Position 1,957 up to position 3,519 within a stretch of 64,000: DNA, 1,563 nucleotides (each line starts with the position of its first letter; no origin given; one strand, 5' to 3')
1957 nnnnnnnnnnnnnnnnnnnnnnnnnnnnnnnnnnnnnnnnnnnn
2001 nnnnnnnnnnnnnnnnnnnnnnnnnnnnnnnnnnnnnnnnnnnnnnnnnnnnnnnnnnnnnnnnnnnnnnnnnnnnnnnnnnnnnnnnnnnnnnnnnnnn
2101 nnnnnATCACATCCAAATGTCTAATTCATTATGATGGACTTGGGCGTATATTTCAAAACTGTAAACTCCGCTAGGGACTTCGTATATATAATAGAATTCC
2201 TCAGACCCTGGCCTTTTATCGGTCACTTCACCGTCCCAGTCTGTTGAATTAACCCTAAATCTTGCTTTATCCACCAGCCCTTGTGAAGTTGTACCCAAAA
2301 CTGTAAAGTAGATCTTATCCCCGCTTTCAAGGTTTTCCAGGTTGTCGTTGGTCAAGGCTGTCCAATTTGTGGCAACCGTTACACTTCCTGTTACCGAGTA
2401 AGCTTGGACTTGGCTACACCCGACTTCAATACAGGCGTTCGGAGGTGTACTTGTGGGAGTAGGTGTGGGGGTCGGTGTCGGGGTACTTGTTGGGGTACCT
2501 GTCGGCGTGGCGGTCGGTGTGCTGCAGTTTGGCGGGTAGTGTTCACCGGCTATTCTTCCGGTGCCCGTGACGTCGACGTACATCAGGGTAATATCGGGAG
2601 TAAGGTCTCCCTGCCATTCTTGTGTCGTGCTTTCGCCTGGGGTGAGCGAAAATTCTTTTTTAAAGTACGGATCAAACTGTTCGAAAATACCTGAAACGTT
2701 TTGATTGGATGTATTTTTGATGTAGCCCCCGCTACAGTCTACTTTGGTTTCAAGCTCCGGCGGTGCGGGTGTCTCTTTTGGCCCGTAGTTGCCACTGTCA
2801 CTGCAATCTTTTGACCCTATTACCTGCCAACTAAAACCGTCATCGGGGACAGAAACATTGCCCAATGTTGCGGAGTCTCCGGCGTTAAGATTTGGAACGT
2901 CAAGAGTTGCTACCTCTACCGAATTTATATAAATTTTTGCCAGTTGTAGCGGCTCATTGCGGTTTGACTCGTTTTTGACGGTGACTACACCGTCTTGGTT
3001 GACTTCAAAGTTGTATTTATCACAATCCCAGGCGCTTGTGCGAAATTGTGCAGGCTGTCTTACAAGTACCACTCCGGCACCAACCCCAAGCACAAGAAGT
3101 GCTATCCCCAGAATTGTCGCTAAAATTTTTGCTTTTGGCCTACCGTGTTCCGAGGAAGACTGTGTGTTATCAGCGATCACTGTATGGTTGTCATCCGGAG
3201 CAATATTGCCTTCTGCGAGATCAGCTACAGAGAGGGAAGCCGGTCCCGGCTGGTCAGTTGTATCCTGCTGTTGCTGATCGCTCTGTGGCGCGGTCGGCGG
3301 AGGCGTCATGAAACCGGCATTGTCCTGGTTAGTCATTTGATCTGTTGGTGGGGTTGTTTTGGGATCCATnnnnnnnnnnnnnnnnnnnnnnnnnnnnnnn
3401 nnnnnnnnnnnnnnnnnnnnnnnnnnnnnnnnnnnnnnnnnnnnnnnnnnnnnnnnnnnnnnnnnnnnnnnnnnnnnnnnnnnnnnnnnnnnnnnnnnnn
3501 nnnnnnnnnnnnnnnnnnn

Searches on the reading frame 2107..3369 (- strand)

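Call 78: search_protein_families(library=pfam, proteins=[window:2107-3369:-], max_evalue=0.001)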
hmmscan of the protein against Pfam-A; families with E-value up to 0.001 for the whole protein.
window:2107-3369:- (420 aa): 1 family
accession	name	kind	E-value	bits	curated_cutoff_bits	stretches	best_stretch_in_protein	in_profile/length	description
PF07705.17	CARDB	-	0.00091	19.8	22.7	0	128-169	24-65/101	CARDB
